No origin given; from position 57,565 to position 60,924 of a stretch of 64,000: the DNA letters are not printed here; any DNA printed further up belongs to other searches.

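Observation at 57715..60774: Stand-alone PHP-phosphoesterase / Rad50-SbcC-like ATPase fusion on a compositionally foreign insert (candidate single-gene defence, Ppl-like or new variant)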

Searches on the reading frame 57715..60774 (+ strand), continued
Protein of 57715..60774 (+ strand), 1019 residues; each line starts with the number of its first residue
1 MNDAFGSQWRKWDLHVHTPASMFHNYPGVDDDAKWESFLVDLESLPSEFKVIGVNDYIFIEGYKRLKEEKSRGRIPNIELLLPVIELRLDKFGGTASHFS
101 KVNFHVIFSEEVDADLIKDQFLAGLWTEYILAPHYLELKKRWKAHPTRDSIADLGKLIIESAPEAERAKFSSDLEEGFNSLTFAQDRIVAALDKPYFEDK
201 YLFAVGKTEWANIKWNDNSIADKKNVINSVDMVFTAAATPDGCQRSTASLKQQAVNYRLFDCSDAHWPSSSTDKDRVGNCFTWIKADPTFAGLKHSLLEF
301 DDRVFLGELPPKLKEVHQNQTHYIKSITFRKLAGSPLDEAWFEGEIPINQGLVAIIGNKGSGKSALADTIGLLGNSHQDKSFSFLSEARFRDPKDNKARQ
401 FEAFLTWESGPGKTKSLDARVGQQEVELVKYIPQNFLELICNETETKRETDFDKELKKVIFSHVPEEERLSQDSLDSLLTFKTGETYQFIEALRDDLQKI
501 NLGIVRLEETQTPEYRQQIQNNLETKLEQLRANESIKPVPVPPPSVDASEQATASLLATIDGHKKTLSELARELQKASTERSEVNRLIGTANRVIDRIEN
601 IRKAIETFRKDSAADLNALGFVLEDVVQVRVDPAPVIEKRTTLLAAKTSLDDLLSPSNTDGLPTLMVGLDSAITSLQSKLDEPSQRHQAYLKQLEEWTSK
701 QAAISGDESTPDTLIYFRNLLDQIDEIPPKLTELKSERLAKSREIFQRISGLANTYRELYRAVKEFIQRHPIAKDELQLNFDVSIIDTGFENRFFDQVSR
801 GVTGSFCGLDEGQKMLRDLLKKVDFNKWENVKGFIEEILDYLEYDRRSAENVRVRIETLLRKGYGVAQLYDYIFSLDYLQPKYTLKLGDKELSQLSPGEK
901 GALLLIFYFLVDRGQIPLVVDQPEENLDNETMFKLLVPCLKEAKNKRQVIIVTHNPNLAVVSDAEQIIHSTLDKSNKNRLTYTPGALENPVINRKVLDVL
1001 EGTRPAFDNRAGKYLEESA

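Call 70: search_dna_similar(query=window:57715-60774:+, collection=plasmids, mode=protein, max_rows=60, rows=spread)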
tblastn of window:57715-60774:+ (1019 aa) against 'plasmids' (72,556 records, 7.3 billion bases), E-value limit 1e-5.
Records with a match: 1148; places in all: 1203; records where one place covers at least 80% of the query: 32.
Best place of each record, by identity: <60% 1148.
By first word of the organism name: Escherichia 353; Klebsiella 339; Enterobacter 53; Piscirickettsia 34; Salmonella 32; Citrobacter 28; Sinorhizobium 23; Pseudomonas 21; Serratia 21; Staphylococcus 19; and 68 more.
By predicted mobility (MOB-suite, as given by PLSDB): conjugative 825; non-mobilizable 207; mobilizable 116.
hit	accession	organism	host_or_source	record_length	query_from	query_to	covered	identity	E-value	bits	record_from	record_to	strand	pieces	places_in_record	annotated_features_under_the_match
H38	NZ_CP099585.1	Burkholderia glumae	Oryza sativa,rice panicle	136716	6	1015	99%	36.4%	0e+0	607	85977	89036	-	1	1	TrlF family AAA-like ATPase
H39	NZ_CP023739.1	Methylosinus trichosporium OB3b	isolate,soil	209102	6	1007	98%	27.4%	4e-51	205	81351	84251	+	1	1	TrlF family AAA-like ATPase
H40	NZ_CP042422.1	Leuconostoc lactis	cell culture,kimchi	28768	6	1014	81%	27.3%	7e-24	233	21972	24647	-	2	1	TrlF family AAA-like ATPase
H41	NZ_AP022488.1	Citrobacter portucalensis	-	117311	6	1014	59%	29.4%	5e-28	214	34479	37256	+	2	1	TrlF family AAA-like ATPase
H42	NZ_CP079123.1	Klebsiella pneumoniae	Homo sapiens,urine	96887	6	1014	59%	29.4%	6e-28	213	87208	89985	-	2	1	TrlF family AAA-like ATPase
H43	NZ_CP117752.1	Enterobacter hormaechei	Homo sapiens,blood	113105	6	1014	59%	29.4%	6e-28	213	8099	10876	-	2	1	TrlF family AAA-like ATPase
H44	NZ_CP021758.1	Klebsiella pneumoniae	-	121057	6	1014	59%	29.4%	6e-28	213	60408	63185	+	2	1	TrlF family AAA-like ATPase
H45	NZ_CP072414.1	Klebsiella pneumoniae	Homo sapiens,blood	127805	6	1014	59%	29.4%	6e-28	213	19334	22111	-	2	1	TrlF family AAA-like ATPase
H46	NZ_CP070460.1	Klebsiella pneumoniae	Homo sapiens,blood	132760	6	1014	59%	29.4%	6e-28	213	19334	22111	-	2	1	TrlF family AAA-like ATPase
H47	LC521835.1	Klebsiella pneumoniae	Homo sapiens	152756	6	1014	59%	29.4%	6e-28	213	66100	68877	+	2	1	DNA repair ATPase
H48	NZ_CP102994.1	Klebsiella pneumoniae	Dog,Small Animal Hospital, ...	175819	6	1014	59%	29.4%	6e-28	213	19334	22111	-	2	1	TrlF family AAA-like ATPase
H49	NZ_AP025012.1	Raoultella ornithinolytica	-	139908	6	1014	59%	29.4%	7e-28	213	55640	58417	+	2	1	TrlF family AAA-like ATPase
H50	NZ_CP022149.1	Enterobacter roggenkampii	water,wastewater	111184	24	1014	49%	30.3%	2e-18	176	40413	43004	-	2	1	TrlF family AAA-like ATPase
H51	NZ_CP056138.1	Klebsiella michiganensis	culture,Wastewater influent sample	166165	48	1014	46%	30.9%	5e-19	173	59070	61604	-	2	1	TrlF family AAA-like ATPase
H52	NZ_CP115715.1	Klebsiella pneumoniae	Homo sapiens,blood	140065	48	1014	46%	30.7%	8e-19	174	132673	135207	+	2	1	TrlF family AAA-like ATPase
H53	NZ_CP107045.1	Klebsiella pneumoniae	Homo sapiens,Monoclonal strain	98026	259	1014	26%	39.3%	3e-18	171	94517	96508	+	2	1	TrlF family AAA-like ATPase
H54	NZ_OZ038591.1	Escherichia coli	-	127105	259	1014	26%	39.3%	4e-18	171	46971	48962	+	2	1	TrlF family AAA-like ATPase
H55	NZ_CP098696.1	Yersinia ruckeri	Salmo salar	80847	259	1014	26%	36.1%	2e-17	162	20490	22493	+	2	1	TrlF family AAA-like ATPase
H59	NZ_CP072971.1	Enterobacter sp. BWH 37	Rectal Swab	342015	865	1014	15%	38.1%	6e-18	98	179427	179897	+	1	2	none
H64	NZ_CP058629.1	Chitinibacter bivalviorum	Anodonta arcaeformis,Mono-bacterial ...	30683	890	1014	12%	40.6%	5e-12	79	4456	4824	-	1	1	TrlF family AAA-like ATPase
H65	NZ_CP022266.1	Xanthomonas citri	Cowpea,cell culture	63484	890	1014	12%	38.6%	2e-11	76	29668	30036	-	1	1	TrlF family AAA-like ATPase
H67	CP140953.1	Sinorhizobium meliloti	Medicago lupulina,whole organism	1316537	924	1014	9%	48.4%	8e-19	100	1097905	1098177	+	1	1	hypothetical protein (x2)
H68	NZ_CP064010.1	Escherichia coli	Pig,rectal swab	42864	877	1010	13%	32.6%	7e-9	68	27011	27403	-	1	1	ppl: anti-phage protein Ppl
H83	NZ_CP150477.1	Bradyrhizobium ottawaense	Glycine max cv. AC Orford,cell culture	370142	896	1014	12%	34.9%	4e-12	79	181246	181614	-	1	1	TrlF family AAA-like ATPase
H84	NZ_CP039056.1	Piscirickettsia salmonis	Oncorhynchus mykiss,cell culture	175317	890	1014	12%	32.0%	1e-8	67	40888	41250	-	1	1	hypothetical protein (x2)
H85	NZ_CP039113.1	Piscirickettsia salmonis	Oncorhynchus mykiss,cell culture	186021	890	1014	12%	32.0%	1e-8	67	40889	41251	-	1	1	hypothetical protein (x2)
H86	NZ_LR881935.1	Citrobacter freundii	activated sludge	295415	883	1014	13%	30.3%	1e-11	77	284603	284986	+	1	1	TrlF family AAA-like ATPase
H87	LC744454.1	Escherichia coli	-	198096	882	1014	13%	30.1%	6e-12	78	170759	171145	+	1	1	hypothetical protein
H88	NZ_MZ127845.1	Listeria innocua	-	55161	884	1014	13%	30.5%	2e-11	76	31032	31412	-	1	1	TrlF family AAA-like ATPase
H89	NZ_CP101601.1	Cronobacter dublinensis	Cereal-based food (noodle) for infant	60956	883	1014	13%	29.5%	3e-12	79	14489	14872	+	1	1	none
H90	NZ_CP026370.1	Klebsiella quasipneumoniae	Homo sapiens,blood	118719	883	1014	13%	28.8%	5e-12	78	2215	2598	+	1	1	TrlF family AAA-like ATPase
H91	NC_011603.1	Escherichia coli O127:H6 str. E2348/69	-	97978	883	1014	13%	28.8%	2e-11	77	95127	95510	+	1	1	TrlF family AAA-like ATPase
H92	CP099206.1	Escherichia coli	culture,Pooled soil sample collected ...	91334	883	1014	13%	28.8%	2e-11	77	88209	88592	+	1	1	ATP-binding protein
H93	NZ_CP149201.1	Salmonella enterica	-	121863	883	1014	13%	28.8%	2e-11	77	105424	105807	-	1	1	TrlF family AAA-like ATPase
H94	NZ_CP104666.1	Escherichia coli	Homo sapiens,urine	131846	883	1014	13%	28.8%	2e-11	77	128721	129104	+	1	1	TrlF family AAA-like ATPase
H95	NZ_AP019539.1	Escherichia coli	Homo sapiens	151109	883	1014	13%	28.8%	2e-11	77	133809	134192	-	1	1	none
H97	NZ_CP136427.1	Bergeyella porcorum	pig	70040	923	1014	9%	30.4%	2e-7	64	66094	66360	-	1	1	hypothetical protein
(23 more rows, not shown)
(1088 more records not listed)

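Call 71: get_annotated_region(hit=H68, flank=5000)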
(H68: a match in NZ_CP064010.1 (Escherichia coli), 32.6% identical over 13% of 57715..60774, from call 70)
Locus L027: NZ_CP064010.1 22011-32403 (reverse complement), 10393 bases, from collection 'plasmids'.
description: Escherichia coli strain EC113PM2 plasmid p113PM2-IncFII-mcr-3.5, complete sequence
organism: Escherichia coli (NCBI taxid 562)
taxonomy: Bacteria; Pseudomonadota; Gammaproteobacteria; Enterobacterales; Enterobacteriaceae; Escherichia; Escherichia coli
host: -; source: Pig,rectal swab; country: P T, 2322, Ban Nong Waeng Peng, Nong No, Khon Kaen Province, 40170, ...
typing (MOB-suite, as given by PLSDB): non-mobilizable; replicon IncFIA,IncFIC
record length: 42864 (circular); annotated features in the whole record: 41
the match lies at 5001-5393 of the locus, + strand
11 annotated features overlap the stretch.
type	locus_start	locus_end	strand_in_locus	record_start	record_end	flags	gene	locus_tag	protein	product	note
CDS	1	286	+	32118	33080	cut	parM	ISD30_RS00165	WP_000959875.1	plasmid segregation protein ParM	-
CDS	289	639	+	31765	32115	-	-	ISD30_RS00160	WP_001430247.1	plasmid partitioning/stability family protein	-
CDS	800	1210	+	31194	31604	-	-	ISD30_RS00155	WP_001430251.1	hypothetical protein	-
CDS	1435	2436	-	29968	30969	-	-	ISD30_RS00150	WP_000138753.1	DUF4238 domain-containing protein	-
CDS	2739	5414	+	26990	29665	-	ppl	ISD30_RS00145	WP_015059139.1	anti-phage protein Ppl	GO:0051607 - defense response to virus [Evidence IEA]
CDS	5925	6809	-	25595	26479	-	-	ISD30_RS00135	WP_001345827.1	hypothetical protein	-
CDS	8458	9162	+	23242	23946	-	-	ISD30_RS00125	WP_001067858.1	IS6-like element IS26 family transposase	GO:0006313 - DNA transposition [Evidence IEA]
CDS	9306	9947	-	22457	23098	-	-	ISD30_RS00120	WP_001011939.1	type A-2 chloramphenicol O-acetyltransferase CatII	-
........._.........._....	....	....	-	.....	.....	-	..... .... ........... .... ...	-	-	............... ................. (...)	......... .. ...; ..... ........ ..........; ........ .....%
predicted_resistance_gene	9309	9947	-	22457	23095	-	catA2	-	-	type A-2 chloramphenicol O-acetyltransferase CatII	predicted by amrfinderplus; class PHENICOL; identity 100.0%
CDS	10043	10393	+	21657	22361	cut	-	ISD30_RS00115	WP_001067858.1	IS6-like element IS26 family transposase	GO:0006313 - DNA transposition [Evidence IEA]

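Call 72: get_annotated_region(hit=H44, flank=5000)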
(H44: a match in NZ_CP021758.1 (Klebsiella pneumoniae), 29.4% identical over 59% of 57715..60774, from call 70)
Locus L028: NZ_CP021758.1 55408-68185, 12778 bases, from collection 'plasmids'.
description: Klebsiella pneumoniae strain AR_0138 plasmid tig00000001, complete sequence
organism: Klebsiella pneumoniae (NCBI taxid 573)
taxonomy: Bacteria; Pseudomonadota; Gammaproteobacteria; Enterobacterales; Enterobacteriaceae; Klebsiella; Klebsiella pneumoniae
host: -; source: -; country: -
typing (MOB-suite, as given by PLSDB): conjugative; replicon IncFII,rep_cluster_1418; relaxase MOBP; mating-pair formation MPF_I
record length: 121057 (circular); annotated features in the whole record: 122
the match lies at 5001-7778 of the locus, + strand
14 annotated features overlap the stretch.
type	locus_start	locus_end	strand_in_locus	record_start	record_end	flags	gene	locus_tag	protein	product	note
CDS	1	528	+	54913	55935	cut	istA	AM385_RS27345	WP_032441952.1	IS21-like element ISSen3 family transposase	GO:0006313 - DNA transposition [Evidence IEA]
CDS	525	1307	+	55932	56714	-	istB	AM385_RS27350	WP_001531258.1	IS21-like element ISSen3 family helper ATPase IstB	-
CDS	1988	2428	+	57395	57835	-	-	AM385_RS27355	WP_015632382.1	transposase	GO:0006313 - DNA transposition [Evidence IEA]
CDS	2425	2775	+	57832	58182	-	tnpB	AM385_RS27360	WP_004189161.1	IS66 family insertion sequence element accessory protein TnpB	-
CDS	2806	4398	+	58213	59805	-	-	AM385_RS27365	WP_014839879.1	IS66-like element ISKox1 family transposase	GO:0006313 - DNA transposition [Evidence IEA]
CDS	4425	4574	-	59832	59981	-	-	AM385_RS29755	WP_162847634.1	hypothetical protein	-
CDS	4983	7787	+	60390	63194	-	-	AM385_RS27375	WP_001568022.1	TrlF family AAA-like ATPase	-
CDS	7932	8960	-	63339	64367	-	-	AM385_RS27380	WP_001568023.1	Abi family protein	-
CDS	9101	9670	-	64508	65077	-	-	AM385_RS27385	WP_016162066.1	hypothetical protein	-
CDS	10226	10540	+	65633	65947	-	-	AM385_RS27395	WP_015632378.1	hypothetical protein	-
CDS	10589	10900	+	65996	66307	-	-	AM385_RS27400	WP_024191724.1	hypothetical protein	-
CDS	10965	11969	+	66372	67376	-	-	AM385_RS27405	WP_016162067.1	hypothetical protein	-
CDS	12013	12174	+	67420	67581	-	-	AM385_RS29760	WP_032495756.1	hypothetical protein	-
CDS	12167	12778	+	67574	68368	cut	-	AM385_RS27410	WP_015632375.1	site-specific integrase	GO:0015074 - DNA integration [Evidence IEA]; GO:0006310 - DNA recombination [Evidence IEA]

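Call 73: get_annotated_region(hit=H91, flank=6000)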
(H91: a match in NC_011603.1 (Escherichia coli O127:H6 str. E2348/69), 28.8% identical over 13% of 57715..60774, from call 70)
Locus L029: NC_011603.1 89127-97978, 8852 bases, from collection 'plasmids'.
description: Escherichia coli O127:H6 str. E2348/69 plasmid pMAR2, complete sequence
organism: Escherichia coli O127:H6 str. E2348/69 (NCBI taxid 574521)
taxonomy: Bacteria; Pseudomonadota; Gammaproteobacteria; Enterobacterales; Enterobacteriaceae; Escherichia; Escherichia coli; Escherichia coli O127:H6 str. E2348/69
host: -; source: -; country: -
typing (MOB-suite, as given by PLSDB): conjugative; replicon IncFIA,IncFIB,IncFIC; relaxase MOBF; mating-pair formation MPF_F
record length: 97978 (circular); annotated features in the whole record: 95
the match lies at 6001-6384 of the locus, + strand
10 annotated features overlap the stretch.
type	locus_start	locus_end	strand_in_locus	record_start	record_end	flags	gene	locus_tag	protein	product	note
CDS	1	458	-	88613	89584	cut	parM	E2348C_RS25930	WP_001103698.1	plasmid segregation protein ParM domain-containing protein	-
CDS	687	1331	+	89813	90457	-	-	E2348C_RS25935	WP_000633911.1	AAA family ATPase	-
CDS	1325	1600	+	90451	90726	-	-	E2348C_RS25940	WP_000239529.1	hypothetical protein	-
CDS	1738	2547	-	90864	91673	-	-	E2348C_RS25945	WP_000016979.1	site-specific integrase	GO:0015074 - DNA integration [Evidence IEA]; GO:0006310 - DNA recombination [Evidence IEA]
CDS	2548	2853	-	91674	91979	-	ccdB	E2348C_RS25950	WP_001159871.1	type II toxin-antitoxin system toxin CcdB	-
CDS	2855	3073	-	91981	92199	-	ccdA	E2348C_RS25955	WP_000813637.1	type II toxin-antitoxin system antitoxin CcdA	-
CDS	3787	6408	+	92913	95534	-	-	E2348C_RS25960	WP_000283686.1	TrlF family AAA-like ATPase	-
CDS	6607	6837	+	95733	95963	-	vapB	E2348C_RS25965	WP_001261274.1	type II toxin-antitoxin system VapB family antitoxin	-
CDS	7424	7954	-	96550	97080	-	-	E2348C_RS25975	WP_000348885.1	GNAT family N-acetyltransferase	-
CDS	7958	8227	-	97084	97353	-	-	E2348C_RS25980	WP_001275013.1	DUF1778 domain-containing protein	-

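Call 77: search_protein_families(library=ncbifam, proteins=[L027:2739-5414:+, L028:4983-7787:+, L029:3787-6408:+, L009:5980-9066:+, L012:5980-8814:+, P0002, P0018], max_evalue=1e-10)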
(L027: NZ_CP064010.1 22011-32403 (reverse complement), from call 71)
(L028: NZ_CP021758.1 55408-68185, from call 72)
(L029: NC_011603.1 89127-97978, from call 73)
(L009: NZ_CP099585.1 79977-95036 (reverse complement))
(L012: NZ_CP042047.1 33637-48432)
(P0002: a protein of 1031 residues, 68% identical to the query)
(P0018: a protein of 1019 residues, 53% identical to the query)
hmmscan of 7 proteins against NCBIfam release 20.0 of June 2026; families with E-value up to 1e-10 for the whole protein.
L027:2739-5414:+ (891 aa): 3 families
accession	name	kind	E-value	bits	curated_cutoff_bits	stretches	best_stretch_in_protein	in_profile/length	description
NF042955.1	Ppl_antiphage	equivalog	0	1330.4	1000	1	3-889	1-882/882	anti-phage protein Ppl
NF045780.1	TrlF_fam_ATP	equivalog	1.9e-142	477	350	1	3-889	2-943/944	TrlF family AAA-like ATPase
NF045781.1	Spaf1101_AAA_ATP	equivalog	1.2e-58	199.2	475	2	36-310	102-370/836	Spaf_1101 family AAA-like ATPase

L028:4983-7787:+ (934 aa): 3 families
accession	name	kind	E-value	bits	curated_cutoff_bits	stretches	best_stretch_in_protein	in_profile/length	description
NF045780.1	TrlF_fam_ATP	equivalog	8.4e-176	587.4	350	1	6-933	1-944/944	TrlF family AAA-like ATPase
NF045781.1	Spaf1101_AAA_ATP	equivalog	1.6e-39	136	475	1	789-879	707-800/836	Spaf_1101 family AAA-like ATPase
NF042955.1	Ppl_antiphage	equivalog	9.5e-33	113.2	1000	2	210-376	164-322/882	anti-phage protein Ppl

L029:3787-6408:+ (873 aa): 3 families
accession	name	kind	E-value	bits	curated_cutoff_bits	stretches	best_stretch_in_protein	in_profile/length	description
NF045780.1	TrlF_fam_ATP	equivalog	1.1e-161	540.7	350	1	7-867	1-944/944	TrlF family AAA-like ATPase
NF045781.1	Spaf1101_AAA_ATP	equivalog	1.3e-49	169.4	475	2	746-867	707-833/836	Spaf_1101 family AAA-like ATPase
NF042955.1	Ppl_antiphage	equivalog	7.8e-47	159.8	1000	2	8-315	1-305/882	anti-phage protein Ppl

L009:5980-9066:+ (1028 aa): 3 families
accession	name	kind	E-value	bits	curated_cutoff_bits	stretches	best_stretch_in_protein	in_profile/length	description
NF045780.1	TrlF_fam_ATP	equivalog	4.4e-205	684.3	350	1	7-1026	1-943/944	TrlF family AAA-like ATPase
NF045781.1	Spaf1101_AAA_ATP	equivalog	2.7e-37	128.7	475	1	905-1026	710-832/836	Spaf_1101 family AAA-like ATPase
NF042955.1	Ppl_antiphage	equivalog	8.6e-32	110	1000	1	902-1022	762-878/882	anti-phage protein Ppl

L012:5980-8814:+ (944 aa): 3 families
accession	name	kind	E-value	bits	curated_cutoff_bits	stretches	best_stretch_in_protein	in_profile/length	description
NF045780.1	TrlF_fam_ATP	equivalog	1.8e-175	586.3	350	1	7-940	1-944/944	TrlF family AAA-like ATPase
NF045781.1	Spaf1101_AAA_ATP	equivalog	2.1e-38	132.3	475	1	544-940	413-833/836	Spaf_1101 family AAA-like ATPase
NF042955.1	Ppl_antiphage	equivalog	1.2e-36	126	1000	2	8-314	1-301/882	anti-phage protein Ppl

P0002 (1031 aa): 3 families
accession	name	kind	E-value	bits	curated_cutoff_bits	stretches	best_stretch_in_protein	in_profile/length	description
NF045780.1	TrlF_fam_ATP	equivalog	2.9e-203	678.3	350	1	6-1016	2-944/944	TrlF family AAA-like ATPase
NF045781.1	Spaf1101_AAA_ATP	equivalog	1.1e-39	136.6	475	1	856-1017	672-834/836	Spaf_1101 family AAA-like ATPase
NF042955.1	Ppl_antiphage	equivalog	1.3e-27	96.2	1000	1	890-1012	761-879/882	anti-phage protein Ppl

P0018 (1019 aa): 3 families
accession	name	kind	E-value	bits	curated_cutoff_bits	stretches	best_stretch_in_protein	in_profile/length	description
NF045780.1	TrlF_fam_ATP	equivalog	1.1e-201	673.1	350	1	7-1016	1-944/944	TrlF family AAA-like ATPase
NF045781.1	Spaf1101_AAA_ATP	equivalog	1.1e-35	123.3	475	1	835-1016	657-833/836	Spaf_1101 family AAA-like ATPase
NF042955.1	Ppl_antiphage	equivalog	3.2e-30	104.8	1000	1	883-1011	753-878/882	anti-phage protein Ppl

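Call 80: find_encoding_contigs(protein=P0045, flank=8000, max_places=1)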
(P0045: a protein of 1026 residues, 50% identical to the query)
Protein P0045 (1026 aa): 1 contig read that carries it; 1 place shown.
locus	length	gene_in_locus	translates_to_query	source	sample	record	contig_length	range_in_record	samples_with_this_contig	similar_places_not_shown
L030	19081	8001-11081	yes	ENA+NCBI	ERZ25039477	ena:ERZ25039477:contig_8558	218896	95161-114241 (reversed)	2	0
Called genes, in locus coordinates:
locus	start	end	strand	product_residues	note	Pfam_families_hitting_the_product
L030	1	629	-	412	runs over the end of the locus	-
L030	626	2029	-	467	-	PF01420:Methylase_S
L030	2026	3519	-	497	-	PF12161:HsdM_N, PF02384:N6_Mtase, PF07669:Eco57I (weak)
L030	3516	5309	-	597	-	PF04851:ResIII (weak), PF18766:SWI2_SNF2 (weak), PF00271:Helicase_C, PF08463:EcoEI_R_C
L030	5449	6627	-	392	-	PF14294:DUF4372, PF01609:DDE_Tnp_1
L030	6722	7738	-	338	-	PF04313:HSDR_N (faint), PF00270:DEAD, PF04851:ResIII, PF18766:SWI2_SNF2 (weak)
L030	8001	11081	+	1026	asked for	PF02463:SMC_N (faint), PF13304:AAA_21 (weak)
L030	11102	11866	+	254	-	PF01582:TIR, PF13676:TIR_2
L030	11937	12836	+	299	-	PF18144:SMODS (faint), PF26305:CD_NTase_C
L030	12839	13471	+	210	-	PF18153:Cap15_CD_rec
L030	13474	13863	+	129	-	-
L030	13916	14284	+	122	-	-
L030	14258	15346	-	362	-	PF09339:HTH_IclR (faint), PF13384:HTH_23, PF13518:HTH_28, PF13551:HTH_29, PF13565:HTH_32, PF13358:DDE_3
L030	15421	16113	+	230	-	PF01939:NucS_C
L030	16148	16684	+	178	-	PF15956:DUF4760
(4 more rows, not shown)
